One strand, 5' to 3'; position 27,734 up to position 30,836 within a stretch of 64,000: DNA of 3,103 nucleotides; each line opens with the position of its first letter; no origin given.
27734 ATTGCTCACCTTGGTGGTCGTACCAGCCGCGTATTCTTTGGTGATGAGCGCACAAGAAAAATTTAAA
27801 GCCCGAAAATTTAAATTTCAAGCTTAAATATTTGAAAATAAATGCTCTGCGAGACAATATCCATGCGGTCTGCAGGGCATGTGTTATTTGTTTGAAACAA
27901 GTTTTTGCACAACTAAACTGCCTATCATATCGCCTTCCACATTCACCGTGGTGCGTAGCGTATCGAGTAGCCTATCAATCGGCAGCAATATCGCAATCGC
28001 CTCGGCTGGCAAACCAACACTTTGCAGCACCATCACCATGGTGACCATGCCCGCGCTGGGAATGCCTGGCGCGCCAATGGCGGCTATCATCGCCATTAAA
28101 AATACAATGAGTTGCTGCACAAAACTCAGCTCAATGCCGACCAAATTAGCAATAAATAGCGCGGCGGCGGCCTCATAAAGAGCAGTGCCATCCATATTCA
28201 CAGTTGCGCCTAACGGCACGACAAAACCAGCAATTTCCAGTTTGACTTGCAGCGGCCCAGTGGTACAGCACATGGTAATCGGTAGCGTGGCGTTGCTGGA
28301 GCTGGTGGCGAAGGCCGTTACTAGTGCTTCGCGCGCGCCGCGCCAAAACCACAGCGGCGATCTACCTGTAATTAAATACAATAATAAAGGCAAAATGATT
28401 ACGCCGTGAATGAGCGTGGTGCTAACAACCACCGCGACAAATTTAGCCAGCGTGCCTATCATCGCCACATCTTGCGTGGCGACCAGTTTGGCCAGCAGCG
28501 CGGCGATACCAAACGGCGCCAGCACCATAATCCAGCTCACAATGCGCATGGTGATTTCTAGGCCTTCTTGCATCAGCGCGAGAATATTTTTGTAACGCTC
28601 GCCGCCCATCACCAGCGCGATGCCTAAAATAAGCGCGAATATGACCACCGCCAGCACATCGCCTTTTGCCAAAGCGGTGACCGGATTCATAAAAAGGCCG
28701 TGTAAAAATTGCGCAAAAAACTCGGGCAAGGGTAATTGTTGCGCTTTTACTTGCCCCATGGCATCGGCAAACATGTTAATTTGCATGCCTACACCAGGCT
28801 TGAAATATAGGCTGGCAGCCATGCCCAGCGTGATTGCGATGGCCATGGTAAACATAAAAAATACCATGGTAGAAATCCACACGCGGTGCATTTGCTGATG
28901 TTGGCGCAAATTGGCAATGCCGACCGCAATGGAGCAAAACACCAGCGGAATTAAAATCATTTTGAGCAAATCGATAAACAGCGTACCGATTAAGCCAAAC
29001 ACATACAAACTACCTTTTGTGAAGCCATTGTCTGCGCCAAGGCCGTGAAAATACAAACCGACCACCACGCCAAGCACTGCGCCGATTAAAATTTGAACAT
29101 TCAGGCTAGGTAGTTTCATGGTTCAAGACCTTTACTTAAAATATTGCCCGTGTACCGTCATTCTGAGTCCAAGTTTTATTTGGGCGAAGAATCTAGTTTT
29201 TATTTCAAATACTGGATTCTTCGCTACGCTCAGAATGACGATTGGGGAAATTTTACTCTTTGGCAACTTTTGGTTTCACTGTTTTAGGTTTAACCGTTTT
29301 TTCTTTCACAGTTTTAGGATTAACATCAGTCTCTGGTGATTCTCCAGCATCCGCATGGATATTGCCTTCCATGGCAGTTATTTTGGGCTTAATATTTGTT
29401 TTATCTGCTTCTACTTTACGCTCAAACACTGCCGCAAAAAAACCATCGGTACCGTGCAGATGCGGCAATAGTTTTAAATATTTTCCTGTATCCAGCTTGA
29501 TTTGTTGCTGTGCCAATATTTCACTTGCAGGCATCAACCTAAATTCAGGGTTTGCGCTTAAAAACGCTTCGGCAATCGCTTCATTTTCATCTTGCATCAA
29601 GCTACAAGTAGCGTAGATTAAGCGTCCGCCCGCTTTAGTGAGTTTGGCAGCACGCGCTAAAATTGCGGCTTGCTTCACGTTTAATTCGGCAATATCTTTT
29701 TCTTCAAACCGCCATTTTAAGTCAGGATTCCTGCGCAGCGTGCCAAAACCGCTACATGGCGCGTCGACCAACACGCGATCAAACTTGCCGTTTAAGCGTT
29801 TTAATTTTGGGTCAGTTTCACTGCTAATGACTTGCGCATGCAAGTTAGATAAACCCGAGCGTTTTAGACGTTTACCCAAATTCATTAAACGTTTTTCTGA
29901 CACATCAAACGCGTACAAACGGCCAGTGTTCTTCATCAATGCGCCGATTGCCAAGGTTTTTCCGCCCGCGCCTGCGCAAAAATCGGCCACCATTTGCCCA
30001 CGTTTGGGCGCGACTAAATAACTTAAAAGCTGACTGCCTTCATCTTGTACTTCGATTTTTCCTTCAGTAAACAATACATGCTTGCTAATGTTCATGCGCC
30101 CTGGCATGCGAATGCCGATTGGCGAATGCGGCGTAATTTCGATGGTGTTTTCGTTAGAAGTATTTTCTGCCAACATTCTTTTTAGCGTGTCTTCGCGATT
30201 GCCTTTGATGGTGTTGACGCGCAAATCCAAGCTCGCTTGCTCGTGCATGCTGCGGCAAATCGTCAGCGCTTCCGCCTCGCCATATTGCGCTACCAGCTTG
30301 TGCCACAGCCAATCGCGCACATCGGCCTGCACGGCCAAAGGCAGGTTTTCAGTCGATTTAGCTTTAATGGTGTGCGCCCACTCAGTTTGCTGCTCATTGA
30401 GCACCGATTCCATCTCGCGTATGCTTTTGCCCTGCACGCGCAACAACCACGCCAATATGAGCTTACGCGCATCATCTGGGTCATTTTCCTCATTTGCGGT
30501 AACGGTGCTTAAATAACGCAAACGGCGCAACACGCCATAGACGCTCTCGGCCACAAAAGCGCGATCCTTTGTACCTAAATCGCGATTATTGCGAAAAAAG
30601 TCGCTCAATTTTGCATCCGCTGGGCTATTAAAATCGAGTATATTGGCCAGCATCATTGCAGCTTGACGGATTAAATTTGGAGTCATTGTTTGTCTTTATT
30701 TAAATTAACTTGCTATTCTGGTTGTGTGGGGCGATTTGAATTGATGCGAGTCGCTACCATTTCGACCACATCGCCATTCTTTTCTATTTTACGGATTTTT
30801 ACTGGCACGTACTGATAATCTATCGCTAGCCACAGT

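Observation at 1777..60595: Dispersed ~38-bp hairpin family with a conserved asymmetric 11-nt loop, found both between and inside genes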

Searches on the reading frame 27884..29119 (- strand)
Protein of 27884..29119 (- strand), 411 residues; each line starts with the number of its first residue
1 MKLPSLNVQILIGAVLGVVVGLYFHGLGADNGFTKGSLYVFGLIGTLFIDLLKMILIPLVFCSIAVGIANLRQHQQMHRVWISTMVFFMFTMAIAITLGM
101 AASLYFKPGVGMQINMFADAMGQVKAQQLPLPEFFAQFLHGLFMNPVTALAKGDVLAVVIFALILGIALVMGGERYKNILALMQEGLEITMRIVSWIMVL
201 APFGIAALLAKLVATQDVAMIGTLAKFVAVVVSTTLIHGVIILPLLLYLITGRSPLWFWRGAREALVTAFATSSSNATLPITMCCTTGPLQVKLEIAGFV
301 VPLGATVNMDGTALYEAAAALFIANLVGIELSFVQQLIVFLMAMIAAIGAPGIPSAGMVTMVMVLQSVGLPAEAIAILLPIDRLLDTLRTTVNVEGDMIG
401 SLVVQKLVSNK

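Call 13: search_protein_families(library=pfam, proteins=[window:27884-29119:-])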
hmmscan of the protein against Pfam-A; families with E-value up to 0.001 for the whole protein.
window:27884-29119:- (411 aa): 1 family
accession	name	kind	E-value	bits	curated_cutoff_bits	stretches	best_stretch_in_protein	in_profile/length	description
PF00375.23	SDF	-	1.7e-117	393.2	27.9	1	6-406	1-386/387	Sodium:dicarboxylate symporter family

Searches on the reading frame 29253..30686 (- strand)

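Call 13: search_protein_families(library=pfam, proteins=[window:29253-30686:-])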
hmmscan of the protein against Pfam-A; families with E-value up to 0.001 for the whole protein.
window:29253-30686:- (477 aa): 4 families
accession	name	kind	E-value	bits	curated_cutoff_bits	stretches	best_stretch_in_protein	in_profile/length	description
PF01189.24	Methyltr_RsmB-F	-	1.1e-51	175.8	27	1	223-421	2-198/199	16S rRNA methyltransferase RsmB/F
PF22458.1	RsmF-B_ferredox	-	1.9e-09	38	27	1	125-198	3-71/74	Methyltr_RsmF/B-like, ferredoxin-like domain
PF13847.12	Methyltransf_31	-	3.2e-06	27.3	27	1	229-371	3-122/145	Methyltransferase domain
PF01209.24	Ubie_methyltran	-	6.6e-05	22.8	20.1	1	224-307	42-122/233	ubiE/COQ5 methyltransferase family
